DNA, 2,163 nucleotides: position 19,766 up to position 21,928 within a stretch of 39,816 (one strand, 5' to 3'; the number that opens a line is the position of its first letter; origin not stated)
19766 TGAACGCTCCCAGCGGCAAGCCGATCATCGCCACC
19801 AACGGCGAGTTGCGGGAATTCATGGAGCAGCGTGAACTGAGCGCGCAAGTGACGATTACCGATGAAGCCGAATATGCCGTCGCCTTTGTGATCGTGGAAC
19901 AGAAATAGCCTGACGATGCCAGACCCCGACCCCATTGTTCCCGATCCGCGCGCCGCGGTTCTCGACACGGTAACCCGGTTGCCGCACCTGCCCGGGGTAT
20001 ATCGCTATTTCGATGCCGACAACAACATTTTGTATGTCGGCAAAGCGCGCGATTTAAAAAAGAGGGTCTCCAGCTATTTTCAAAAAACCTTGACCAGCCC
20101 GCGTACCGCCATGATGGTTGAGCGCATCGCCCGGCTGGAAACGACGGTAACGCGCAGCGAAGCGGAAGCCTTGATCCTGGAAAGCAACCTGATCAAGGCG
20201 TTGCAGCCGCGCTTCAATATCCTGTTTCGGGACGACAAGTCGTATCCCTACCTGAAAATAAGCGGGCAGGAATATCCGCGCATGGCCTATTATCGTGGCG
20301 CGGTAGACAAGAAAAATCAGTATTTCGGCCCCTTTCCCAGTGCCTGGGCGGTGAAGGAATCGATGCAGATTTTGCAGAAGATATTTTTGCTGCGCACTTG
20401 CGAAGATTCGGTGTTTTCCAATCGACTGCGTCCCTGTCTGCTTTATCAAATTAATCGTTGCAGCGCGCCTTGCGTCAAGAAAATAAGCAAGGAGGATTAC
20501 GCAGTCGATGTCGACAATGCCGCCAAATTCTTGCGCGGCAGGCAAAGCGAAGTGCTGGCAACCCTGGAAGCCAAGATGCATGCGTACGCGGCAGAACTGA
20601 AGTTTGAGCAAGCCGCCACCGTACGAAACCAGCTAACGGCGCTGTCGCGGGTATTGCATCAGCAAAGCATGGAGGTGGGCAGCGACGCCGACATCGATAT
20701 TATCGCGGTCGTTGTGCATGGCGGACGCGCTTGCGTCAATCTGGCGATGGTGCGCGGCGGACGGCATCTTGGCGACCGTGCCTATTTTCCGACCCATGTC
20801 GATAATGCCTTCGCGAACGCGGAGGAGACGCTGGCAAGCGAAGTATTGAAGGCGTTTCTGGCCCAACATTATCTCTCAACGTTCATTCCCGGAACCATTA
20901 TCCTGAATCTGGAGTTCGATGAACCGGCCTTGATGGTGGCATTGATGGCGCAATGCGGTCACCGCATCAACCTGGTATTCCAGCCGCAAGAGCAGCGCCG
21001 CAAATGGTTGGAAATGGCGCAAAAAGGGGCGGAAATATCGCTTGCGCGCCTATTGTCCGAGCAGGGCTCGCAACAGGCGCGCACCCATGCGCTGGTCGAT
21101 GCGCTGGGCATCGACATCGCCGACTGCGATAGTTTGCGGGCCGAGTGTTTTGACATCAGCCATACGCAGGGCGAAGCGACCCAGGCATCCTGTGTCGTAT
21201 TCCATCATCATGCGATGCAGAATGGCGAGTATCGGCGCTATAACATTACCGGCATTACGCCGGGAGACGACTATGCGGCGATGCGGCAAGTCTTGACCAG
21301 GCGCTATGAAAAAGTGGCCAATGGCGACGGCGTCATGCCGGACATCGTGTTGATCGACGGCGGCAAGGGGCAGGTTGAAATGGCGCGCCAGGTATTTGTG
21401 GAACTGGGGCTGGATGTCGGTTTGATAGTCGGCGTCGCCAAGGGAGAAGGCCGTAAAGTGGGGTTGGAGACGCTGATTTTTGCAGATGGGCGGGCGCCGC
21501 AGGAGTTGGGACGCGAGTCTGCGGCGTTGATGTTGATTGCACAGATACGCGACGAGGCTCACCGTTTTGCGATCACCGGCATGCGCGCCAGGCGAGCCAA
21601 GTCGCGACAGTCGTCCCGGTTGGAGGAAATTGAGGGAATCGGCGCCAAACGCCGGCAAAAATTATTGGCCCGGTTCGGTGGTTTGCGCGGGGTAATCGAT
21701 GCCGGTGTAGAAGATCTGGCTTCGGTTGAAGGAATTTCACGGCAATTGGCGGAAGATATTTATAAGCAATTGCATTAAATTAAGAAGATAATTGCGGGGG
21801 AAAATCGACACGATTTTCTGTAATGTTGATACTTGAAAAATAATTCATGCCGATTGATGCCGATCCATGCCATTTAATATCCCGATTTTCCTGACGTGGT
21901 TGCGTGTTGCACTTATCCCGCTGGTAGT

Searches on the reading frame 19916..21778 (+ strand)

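Call 9: search_protein_families(library=pfam, proteins=[window:19916-21778:+], max_evalue=0.01)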
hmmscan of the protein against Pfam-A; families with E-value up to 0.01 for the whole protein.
window:19916-21778:+ (620 aa): 8 families
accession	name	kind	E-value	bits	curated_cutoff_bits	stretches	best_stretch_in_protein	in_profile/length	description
PF08459.17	UvrC_RNaseH_dom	-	4.3e-48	163.6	22.3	1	408-553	12-159/159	UvrC RNAse H endonuclease domain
PF22920.2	UvrC_RNaseH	-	1e-29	103.2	24.3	1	259-378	1-115/116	UvrC Ribonuclease H-like domain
PF01541.30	GIY-YIG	-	1e-09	39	22.6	1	27-99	3-76/78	GIY-YIG catalytic domain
PF14520.12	HHH_5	-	3.6e-08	34.2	27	1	568-619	3-55/57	Helix-hairpin-helix domain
PF02151.25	UVR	-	6e-08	32.6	21.5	1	212-244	2-34/36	UvrB/uvrC motif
PF00633.29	HHH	-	6.2e-06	26.2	24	1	590-616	2-28/30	Helix-hairpin-helix motif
PF12826.13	HHH_2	-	0.00075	20.1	27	1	572-617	8-53/64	Helix-hairpin-helix motif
PF24348.1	DUF7508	-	0.00091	19.8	26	1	17-88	13-74/79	Domain of unknown function (DUF7508)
